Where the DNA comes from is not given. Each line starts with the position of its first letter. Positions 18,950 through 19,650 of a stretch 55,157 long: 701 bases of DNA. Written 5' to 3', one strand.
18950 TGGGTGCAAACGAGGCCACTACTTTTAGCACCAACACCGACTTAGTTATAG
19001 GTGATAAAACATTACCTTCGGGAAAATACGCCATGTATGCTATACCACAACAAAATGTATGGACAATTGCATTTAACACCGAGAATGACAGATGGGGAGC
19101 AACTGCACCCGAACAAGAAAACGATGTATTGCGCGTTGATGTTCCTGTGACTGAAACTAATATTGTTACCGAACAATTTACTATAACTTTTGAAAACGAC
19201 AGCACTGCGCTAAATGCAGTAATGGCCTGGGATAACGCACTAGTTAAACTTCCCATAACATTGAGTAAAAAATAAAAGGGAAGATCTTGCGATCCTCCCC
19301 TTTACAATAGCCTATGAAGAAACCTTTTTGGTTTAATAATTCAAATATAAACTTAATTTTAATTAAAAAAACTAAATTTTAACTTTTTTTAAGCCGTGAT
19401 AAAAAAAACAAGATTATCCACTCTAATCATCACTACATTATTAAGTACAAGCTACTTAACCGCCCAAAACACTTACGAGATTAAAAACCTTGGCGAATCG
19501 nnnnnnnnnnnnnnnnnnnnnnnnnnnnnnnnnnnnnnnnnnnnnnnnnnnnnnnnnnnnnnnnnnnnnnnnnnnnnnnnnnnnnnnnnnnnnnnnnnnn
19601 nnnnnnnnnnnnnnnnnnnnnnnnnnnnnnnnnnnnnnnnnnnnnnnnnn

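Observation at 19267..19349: Stand-alone sRNA candidate antisense to AUG-AAG-AAA (MKK) start regions of secreted-protein mRNAs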

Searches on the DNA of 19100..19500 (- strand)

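Call 5: search_rna_families(source=window, start=19100, end=19500, threshold=evalue, max_evalue=10)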
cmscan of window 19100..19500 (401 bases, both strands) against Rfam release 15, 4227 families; matches with E-value up to 10: 3.
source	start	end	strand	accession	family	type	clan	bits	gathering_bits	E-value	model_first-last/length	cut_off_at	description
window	19264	19360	-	RF00558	L20_leader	Cis-reg; leader;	-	20.9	58.7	0.083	1-127/127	no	Ribosomal protein L20 leader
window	19396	19437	-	RF01283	snoU30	Gene; snRNA; snoRNA; CD-box;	CL00052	15.2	45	5.4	1-86/86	no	Small nucleolar RNA U30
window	19264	19363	+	RF01808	MicX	Gene; sRNA;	-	14.7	75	0.73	1-194/194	no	MicX Vibrio cholerae sRNA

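Call 26: build_rna_model(alignment_id=A2, structure=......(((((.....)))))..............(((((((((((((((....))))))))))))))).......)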
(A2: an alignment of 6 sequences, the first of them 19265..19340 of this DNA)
Model R1 built from alignment A2 (6 sequences, 76 columns); structure: as given.
model positions 76; base pairs 20; branch points 1; effective number of sequences 1.53; information 0.743 bits per position. Calibrated on 0.2 Mb of random sequence (short: E-values are rough).
structure used (alignment columns):
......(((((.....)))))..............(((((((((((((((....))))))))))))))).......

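Call 28: search_with_rna_model(model_id=R1, sources=[window, L001, L002, L003, L004, L005, L006, L007, L008, L009, L010, L011, L012, L013, L014, L015, L016, L017, L018, L019, L020, L021, L022, L023, L024, L025, L026, L027, L028, L029, L030, L031, L032, L033, L034, L035, L036, L037, L038, L039, L040, L041, L042, L043, L044, L045, L046, L047, L048, L049, L050, L051, L052, L053, L054, L055, L056, L057, L058, L059, L060, L061, L062, L063, L064, L065, L066, L067, L068, L069, L070, L071, L072, L073, L074, L075, L076, L077, L078, L079, L080, L081, L082, L083, L084], max_evalue=10, make_alignment=true, show_alignments=0)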
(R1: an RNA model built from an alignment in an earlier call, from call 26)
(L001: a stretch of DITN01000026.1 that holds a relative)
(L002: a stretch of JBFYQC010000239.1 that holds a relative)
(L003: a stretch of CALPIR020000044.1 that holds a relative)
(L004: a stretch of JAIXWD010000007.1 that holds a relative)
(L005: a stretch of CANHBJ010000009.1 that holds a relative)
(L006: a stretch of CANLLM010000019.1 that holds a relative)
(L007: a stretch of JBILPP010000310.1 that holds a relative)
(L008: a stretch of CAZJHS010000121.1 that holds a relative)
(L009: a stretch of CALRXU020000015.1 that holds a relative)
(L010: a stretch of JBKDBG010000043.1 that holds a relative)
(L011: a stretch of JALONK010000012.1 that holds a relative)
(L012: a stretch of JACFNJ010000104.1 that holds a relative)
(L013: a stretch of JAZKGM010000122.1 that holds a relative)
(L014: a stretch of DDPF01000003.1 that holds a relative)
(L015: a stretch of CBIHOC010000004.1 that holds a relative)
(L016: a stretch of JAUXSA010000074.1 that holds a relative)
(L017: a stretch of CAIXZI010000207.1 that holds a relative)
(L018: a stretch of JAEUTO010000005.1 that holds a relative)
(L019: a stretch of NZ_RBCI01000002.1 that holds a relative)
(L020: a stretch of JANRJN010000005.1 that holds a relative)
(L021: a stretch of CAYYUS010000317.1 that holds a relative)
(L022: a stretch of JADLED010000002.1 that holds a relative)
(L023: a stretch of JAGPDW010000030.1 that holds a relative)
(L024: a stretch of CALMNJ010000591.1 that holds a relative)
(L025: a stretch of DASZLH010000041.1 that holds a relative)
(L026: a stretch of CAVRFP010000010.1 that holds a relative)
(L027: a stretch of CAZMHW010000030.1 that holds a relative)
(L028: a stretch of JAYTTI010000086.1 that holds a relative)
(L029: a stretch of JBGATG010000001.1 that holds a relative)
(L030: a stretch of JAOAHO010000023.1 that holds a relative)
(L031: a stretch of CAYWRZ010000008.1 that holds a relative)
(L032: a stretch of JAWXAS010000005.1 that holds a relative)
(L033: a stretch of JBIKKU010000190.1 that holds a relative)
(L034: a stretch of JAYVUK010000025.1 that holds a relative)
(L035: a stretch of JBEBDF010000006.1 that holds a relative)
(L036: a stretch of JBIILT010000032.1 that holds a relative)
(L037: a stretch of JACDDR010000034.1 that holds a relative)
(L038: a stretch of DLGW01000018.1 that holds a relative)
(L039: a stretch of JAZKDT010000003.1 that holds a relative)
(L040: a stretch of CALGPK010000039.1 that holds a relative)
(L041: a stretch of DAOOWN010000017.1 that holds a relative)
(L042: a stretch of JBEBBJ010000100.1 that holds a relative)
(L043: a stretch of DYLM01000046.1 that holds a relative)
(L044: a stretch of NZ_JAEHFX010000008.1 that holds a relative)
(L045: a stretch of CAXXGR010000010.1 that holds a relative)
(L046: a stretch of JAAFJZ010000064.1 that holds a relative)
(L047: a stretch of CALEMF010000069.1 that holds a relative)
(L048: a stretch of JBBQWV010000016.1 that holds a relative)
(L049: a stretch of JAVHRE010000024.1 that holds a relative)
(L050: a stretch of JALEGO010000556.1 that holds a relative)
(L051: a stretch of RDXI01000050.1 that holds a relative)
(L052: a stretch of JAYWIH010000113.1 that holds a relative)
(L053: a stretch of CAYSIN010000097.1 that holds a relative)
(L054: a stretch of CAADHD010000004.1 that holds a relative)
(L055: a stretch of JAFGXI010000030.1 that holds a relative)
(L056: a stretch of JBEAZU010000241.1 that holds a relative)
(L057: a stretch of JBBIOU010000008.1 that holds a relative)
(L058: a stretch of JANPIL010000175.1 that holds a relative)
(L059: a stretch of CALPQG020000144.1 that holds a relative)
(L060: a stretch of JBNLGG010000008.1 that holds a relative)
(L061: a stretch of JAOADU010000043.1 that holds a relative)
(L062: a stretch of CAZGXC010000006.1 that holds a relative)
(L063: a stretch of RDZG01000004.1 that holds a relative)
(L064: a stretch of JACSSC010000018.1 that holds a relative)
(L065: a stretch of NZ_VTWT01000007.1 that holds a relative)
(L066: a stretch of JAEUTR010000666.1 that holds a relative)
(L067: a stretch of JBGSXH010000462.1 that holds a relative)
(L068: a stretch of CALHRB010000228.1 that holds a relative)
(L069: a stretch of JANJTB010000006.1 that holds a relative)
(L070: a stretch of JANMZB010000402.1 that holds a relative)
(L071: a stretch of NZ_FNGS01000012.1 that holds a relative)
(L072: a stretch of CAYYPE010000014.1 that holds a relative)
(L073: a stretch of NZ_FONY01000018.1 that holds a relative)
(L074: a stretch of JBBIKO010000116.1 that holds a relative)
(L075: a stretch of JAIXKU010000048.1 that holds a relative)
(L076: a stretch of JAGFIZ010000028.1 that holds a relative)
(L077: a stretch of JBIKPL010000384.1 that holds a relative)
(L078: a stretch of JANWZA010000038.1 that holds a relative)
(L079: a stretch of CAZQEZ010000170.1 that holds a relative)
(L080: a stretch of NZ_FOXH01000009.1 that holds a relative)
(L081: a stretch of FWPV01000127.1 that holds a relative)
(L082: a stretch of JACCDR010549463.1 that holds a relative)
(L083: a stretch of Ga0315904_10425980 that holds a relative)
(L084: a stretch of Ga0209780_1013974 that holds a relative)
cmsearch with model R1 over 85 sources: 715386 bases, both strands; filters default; matches with E-value up to 10: 25.
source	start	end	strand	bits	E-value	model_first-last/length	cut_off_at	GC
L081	2495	2570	-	105.6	1.1e-18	1-76/76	no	0.34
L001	3868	3943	-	105.5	1.1e-18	1-76/76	no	0.38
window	19265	19340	-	104.6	1.7e-18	1-76/76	no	0.33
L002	3873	3947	-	101.8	6.7e-18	1-76/76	no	0.33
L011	3863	3938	-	98.5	3.4e-17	1-76/76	no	0.33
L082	1845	1920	-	98.5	3.4e-17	1-76/76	no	0.33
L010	3879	3950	-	78.8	4.9e-13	1-76/76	no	0.36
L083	683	754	-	78.8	4.9e-13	1-76/76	no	0.36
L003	3874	3948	-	37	0.00033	1-76/76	no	0.23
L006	3874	3948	-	37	0.00033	1-76/76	no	0.23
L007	59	133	-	31.8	0.0041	1-76/76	no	0.33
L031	5555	5593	-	24.2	0.17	33-69/76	no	0.33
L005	3881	3947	-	21.2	0.7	1-76/76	no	0.27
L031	5521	5597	+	20.8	0.85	1-76/76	no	0.38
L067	80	144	+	20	1.2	1-76/76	no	0.37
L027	6409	6473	-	19.9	1.3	1-76/76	no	0.29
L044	5486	5553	+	18.9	2.2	1-76/76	no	0.35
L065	851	913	+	18.7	2.4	1-76/76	no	0.43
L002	3881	3912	+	18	3.3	37-68/76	no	0.41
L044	5500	5583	-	17.3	4.8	1-76/76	no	0.36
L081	2503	2534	+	16.8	6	37-68/76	no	0.44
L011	3871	3902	+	16.4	7.2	37-68/76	no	0.44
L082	1853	1884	+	16.4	7.2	37-68/76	no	0.44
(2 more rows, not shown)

Alignment A3: 25 matches aligned to the model, 115 columns, each read 5' to 3' on its own strand. Consensus structure (alignment columns), stored with it:
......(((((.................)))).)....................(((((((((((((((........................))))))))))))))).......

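Call 40: search_with_rna_model(model_id=R1, sources=[L085, L086, L087, L088, L089, L090, L091, L092, L093], max_evalue=1, show_alignments=0)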
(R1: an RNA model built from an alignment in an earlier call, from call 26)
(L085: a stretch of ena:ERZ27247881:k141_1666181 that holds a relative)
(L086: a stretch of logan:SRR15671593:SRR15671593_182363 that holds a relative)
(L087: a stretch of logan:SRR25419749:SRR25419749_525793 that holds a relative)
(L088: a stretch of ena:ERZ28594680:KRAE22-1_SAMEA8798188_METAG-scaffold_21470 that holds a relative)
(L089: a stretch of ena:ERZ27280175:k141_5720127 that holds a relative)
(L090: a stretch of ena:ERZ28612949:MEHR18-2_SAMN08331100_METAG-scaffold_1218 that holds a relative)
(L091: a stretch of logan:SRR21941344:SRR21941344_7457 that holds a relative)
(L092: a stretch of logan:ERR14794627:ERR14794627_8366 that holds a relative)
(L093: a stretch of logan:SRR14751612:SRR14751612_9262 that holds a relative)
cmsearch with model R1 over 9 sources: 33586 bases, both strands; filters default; matches with E-value up to 1: 8.
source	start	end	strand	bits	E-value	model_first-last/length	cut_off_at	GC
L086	2545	2620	-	105.2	6.2e-20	1-76/76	no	0.36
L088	1923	1997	-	101.5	3.7e-19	1-76/76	no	0.35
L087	2545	2603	-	75.4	1.2e-13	18-76/76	5'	0.39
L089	2545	2619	-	37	1.6e-05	1-76/76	no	0.23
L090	2545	2619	-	37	1.6e-05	1-76/76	no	0.23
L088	1931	1962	+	17.9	0.17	37-68/76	no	0.44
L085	1067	1083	-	15.4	0.56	60-76/76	5'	0.24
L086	3111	3162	+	14.9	0.72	1-76/76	no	0.23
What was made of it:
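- The arrangement between the two genes is fixed in all 8 lineages (calls 28, 40).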

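Call 42: search_with_rna_model(model_id=R1, sources=[window, L001, L081, L086, L002, L088, L011, L010], max_evalue=1e-8, make_alignment=true, show_alignments=0)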
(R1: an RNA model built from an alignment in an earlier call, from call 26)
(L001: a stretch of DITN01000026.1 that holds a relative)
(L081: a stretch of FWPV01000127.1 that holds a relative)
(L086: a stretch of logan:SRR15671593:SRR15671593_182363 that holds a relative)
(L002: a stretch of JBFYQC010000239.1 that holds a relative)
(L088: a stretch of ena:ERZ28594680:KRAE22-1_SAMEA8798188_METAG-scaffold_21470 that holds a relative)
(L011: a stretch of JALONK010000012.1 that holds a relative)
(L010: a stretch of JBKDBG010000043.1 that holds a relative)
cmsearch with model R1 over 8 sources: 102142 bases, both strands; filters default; matches with E-value up to 1e-8: 8.
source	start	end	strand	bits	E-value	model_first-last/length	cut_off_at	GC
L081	2495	2570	-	105.6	1.5e-19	1-76/76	no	0.34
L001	3868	3943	-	105.5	1.6e-19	1-76/76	no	0.38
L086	2545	2620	-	105.2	1.9e-19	1-76/76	no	0.36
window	19265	19340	-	104.6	2.5e-19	1-76/76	no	0.33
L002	3873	3947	-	101.8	9.6e-19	1-76/76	no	0.33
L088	1923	1997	-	101.5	1.1e-18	1-76/76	no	0.35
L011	3863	3938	-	98.5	4.9e-18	1-76/76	no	0.33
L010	3879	3950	-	78.8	6.9e-14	1-76/76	no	0.36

Alignment A4: 8 matches aligned to the model, 76 columns, each read 5' to 3' on its own strand. Consensus structure (alignment columns), stored with it:
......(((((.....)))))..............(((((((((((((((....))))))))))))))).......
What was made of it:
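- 19267..19338 (-): Predicted sRNA transcript, about 72 nt. The 5' end is inferred from the -7 box; the 3' end is the end of the U-tract. Covariance-model hits of 79-106 bits at the same syntenic site in 8 lineages (calls 28, 40, 42).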

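Call 74: search_rna_families(source=window, start=19262, end=19345, threshold=evalue, max_evalue=10, show_alignments=3)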
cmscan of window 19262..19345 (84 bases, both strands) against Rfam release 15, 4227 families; matches with E-value up to 10: 14.
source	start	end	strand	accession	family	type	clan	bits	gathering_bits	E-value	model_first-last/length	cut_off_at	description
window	19272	19345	-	RF04184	BTnc060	Gene; sRNA;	-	17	228.9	0.57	129-213/213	5'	Bacteroides sRNA BTnc060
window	19266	19341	-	RF02065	STnc340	Gene; sRNA;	-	15.6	80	2.6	30-130/130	no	Enterobacterial sRNA STnc340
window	19267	19306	-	RF04343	Plastid-psbA-2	Cis-reg;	CL00153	15.4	55.8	0.89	1-60/60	no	Plastid-psbA-2 3UTR RNA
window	19264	19345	-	RF00558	L20_leader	Cis-reg; leader;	-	15.1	58.7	0.51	54-127/127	5'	Ribosomal protein L20 leader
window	19262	19312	+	RF02029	sraA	Gene; sRNA;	-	14.8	56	3.1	49-95/95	5'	sraA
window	19271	19306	-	RF03469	mir-1179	Gene; miRNA;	-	14.1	80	1.4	1-82/82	no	mir-1179 microRNA precursor family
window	19268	19325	-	RF02551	DapZ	Cis-reg;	-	12.5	56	4.1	1-78/78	no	ABC transporter regulator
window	19299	19345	+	RF00705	mir-202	Gene; miRNA;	-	12.1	51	1.9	1-47/76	3'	mir-202 microRNA precursor family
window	19272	19309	+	RF00854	mir-5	Gene; miRNA;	-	12.1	75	5.9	1-70/70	no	mir-5 microRNA precursor family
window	19273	19345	-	RF04180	BTnc231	Gene; sRNA;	-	11.7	80.4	1.7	87-154/154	5'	Bacteroides sRNA BTnc231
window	19268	19282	-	RF02162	XIST_A_REPEAT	Gene; sRNA;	-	11.7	33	2.3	1-37/37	no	XIST RNA A repeat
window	19262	19313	-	RF01808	MicX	Gene; sRNA;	-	11.5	75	1.1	1-52/194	3'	MicX Vibrio cholerae sRNA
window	19330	19340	-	RF02108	DLEU2_4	Gene; lncRNA;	-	10.7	40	3.7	48-58/58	no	Deleted in lymphocytic leukemia 2 conserved region 4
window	19264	19345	+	RF01808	MicX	Gene; sRNA;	-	10.3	75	2.3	1-86/194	3'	MicX Vibrio cholerae sRNA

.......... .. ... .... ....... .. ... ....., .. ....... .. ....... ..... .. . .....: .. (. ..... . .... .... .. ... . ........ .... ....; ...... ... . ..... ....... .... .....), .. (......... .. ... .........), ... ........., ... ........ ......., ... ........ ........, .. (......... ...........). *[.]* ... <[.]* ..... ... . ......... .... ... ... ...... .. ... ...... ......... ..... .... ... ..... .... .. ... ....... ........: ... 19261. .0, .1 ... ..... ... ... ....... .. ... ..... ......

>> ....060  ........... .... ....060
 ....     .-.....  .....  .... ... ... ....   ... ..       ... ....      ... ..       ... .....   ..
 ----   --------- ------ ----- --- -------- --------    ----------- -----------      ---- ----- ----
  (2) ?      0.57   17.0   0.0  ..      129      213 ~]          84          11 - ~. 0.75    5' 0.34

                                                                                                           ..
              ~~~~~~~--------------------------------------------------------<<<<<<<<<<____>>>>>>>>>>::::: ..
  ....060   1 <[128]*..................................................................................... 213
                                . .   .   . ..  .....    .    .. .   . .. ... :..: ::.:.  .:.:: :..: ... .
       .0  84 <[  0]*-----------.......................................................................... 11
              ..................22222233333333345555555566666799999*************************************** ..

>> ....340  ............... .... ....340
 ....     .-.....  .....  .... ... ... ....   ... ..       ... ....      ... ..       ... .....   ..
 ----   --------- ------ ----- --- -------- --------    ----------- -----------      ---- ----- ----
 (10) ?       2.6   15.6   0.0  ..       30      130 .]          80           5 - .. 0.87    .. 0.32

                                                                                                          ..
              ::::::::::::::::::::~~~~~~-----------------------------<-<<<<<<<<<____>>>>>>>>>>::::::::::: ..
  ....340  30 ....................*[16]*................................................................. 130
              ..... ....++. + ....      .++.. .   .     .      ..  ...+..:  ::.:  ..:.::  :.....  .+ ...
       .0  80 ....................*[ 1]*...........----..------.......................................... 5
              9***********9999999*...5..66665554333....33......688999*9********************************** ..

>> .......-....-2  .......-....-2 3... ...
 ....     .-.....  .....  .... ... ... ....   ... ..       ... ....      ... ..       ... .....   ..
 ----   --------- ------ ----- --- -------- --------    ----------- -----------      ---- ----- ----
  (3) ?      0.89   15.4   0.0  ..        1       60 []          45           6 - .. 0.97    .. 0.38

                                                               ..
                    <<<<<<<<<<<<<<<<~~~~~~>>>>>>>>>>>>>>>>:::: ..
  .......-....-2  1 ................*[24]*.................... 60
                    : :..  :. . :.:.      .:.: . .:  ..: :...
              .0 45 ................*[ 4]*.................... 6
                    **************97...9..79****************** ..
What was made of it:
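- On FopS/GibS (R1-seed sRNAs of Bacteroides): None at E <= 10 in 401 nt or in 84 nt (calls 5, 74).
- Closest known: Other Rfam Bacteroides sRNA families. Same: Sub-threshold matches that cover only the terminator hairpin and U-tract (call 74).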
